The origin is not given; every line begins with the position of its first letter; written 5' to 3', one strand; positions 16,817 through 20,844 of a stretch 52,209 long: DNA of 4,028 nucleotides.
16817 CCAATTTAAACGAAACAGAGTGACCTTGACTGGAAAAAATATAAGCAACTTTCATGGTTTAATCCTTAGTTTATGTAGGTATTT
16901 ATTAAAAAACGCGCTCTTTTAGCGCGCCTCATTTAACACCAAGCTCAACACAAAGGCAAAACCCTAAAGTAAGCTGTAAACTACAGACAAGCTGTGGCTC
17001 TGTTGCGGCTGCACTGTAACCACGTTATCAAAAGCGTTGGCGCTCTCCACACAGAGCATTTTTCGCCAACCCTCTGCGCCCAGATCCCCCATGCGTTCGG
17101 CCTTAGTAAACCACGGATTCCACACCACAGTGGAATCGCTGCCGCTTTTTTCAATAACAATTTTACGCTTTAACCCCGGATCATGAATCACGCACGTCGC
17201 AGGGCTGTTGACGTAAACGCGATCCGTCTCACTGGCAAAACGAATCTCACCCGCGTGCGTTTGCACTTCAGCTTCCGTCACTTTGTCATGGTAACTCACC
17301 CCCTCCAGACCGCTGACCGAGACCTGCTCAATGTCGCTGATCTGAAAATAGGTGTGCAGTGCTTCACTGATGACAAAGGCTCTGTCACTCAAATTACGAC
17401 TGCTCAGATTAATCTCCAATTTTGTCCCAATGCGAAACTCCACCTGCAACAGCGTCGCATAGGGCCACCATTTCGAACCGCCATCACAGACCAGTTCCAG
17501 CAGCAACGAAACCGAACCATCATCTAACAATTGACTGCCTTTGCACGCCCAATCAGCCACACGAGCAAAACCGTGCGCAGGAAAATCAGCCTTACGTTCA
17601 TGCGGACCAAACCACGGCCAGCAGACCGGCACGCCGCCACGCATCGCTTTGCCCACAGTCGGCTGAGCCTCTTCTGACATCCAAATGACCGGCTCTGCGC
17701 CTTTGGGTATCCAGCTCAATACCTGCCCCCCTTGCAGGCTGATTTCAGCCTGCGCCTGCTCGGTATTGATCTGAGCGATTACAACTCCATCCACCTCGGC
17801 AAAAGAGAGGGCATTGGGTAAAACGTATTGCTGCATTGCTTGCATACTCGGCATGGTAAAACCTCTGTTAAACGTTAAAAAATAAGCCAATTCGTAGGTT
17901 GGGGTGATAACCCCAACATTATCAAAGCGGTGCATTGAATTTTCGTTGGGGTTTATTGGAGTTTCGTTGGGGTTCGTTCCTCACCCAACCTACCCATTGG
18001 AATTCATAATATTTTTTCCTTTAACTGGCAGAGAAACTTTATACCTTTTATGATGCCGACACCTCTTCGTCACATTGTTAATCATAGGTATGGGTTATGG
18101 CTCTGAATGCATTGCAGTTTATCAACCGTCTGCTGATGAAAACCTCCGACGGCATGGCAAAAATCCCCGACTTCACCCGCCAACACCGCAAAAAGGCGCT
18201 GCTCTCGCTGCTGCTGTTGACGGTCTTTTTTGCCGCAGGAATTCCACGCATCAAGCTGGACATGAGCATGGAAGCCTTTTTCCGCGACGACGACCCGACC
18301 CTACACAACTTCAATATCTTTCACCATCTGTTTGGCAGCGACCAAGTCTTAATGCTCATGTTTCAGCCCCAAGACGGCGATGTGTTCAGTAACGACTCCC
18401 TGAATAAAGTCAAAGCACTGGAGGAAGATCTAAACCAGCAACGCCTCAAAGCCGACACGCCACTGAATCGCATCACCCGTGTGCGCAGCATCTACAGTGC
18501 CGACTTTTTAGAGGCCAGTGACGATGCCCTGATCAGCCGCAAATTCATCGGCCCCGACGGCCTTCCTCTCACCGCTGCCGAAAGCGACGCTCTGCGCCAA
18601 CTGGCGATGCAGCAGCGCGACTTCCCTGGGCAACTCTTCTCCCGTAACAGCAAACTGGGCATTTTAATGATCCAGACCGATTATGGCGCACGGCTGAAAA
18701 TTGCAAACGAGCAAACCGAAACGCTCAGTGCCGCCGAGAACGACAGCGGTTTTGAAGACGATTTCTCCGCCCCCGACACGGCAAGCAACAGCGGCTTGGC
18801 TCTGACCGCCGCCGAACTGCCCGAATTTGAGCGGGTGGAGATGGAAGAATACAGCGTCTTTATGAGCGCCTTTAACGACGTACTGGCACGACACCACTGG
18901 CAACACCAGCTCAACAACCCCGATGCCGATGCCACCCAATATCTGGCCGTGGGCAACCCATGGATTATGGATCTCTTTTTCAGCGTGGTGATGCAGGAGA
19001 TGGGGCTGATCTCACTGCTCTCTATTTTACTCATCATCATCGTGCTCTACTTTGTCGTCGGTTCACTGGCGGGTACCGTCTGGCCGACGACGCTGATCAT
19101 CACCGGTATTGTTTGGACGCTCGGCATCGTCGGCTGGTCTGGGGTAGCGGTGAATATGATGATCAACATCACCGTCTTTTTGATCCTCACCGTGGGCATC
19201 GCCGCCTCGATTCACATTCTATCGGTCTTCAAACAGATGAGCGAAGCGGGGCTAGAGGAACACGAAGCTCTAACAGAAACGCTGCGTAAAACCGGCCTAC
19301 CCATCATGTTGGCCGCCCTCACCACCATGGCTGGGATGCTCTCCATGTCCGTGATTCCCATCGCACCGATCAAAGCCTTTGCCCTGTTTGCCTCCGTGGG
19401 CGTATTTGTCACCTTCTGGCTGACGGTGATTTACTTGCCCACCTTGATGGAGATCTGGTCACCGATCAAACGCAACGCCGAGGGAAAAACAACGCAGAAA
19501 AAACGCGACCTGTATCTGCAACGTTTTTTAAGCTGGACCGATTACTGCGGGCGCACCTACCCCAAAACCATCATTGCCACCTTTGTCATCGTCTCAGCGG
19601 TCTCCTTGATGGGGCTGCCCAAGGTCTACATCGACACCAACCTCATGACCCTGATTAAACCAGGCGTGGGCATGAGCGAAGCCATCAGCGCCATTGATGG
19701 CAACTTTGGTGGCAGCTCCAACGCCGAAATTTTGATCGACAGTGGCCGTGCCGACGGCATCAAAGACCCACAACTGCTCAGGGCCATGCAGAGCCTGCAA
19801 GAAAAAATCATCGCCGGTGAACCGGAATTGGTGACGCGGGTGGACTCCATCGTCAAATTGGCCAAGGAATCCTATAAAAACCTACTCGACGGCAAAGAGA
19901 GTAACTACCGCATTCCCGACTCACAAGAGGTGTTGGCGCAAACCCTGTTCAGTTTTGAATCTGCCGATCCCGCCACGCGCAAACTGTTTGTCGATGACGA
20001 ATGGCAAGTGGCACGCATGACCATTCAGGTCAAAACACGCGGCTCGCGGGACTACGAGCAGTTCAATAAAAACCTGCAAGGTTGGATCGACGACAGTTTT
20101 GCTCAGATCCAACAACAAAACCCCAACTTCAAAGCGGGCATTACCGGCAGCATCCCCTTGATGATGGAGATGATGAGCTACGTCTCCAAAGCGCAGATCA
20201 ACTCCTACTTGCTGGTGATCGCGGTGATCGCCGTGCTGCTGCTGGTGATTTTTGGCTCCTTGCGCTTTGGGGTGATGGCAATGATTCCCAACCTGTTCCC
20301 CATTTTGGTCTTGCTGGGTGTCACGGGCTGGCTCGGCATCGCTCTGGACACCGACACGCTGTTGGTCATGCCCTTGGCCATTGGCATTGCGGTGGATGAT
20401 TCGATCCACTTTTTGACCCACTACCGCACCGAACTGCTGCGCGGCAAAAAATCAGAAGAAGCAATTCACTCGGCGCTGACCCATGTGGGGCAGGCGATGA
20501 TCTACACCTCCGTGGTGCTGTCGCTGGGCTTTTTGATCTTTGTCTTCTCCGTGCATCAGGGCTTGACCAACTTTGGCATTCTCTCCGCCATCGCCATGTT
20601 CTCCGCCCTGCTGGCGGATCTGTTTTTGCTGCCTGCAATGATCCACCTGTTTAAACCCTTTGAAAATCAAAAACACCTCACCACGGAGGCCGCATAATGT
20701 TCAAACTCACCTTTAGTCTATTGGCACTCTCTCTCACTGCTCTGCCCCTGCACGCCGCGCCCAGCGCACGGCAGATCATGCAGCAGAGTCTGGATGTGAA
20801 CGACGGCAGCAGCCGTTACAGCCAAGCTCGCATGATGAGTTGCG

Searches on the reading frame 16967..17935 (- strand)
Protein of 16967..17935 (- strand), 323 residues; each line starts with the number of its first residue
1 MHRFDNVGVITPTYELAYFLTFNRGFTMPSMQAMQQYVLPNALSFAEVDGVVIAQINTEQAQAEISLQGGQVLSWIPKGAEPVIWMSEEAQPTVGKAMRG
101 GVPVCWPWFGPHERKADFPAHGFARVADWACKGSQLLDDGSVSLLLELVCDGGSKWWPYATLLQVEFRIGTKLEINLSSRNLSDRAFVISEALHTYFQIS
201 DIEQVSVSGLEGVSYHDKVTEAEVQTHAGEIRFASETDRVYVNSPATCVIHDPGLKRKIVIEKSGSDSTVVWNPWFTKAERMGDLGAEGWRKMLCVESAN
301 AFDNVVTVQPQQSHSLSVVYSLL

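Call 19: search_protein_families(library=pfam, proteins=[window:16967-17935:-], max_evalue=0.001)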
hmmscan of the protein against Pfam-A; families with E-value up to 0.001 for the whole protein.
window:16967-17935:- (323 aa): 1 family
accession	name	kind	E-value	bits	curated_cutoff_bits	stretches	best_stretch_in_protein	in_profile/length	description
PF01263.26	Aldose_epim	-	1.8e-49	169.2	27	1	57-321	7-299/299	Aldose 1-epimerase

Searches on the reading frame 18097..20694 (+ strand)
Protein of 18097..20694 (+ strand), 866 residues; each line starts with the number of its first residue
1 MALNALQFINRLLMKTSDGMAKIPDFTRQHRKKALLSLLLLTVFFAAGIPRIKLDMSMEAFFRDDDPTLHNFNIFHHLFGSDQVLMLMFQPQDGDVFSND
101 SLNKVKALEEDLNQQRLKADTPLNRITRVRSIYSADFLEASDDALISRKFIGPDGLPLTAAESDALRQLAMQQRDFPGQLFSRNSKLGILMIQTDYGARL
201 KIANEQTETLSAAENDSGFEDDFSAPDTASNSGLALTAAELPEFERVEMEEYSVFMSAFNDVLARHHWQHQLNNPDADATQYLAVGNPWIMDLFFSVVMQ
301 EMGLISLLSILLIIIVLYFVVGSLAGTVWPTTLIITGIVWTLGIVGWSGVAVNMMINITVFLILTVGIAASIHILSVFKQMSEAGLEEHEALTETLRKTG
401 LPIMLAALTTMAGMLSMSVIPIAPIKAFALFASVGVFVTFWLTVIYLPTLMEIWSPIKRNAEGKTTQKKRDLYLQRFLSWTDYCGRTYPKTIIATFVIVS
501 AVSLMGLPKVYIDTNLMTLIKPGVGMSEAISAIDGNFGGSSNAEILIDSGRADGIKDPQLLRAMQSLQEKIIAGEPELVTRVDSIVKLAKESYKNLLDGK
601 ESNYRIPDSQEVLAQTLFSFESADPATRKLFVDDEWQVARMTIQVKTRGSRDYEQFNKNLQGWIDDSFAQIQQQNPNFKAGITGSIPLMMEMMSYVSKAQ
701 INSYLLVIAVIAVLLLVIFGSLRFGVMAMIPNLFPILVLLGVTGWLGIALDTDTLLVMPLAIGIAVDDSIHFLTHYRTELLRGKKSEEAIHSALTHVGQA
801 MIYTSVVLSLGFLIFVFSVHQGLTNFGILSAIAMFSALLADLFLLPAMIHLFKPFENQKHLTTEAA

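Call 19: search_protein_families(library=pfam, proteins=[window:18097-20694:+], max_evalue=0.001)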
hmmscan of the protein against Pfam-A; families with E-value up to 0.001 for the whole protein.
window:18097-20694:+ (866 aa): 5 families
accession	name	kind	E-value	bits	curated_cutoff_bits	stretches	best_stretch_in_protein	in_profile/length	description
PF03176.21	MMPL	-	4.5e-38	131.5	20.5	2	551-855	37-305/333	MMPL family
PF12349.14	Sterol-sensing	-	4.9e-20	72.4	22.3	2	332-453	14-135/153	Sterol-sensing domain of SREBP cleavage-activation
PF02460.24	Patched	-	3e-09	37.3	23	2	335-452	39-155/156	Patched SSD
PF00873.25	ACR_tran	-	1.8e-07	29.7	28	1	701-851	333-488/1021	AcrB/AcrD/AcrF family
PF02355.23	SecD_SecF_C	-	0.00054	19.9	20.5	1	703-847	36-181/189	Protein export membrane protein SecD/SecF, C-terminal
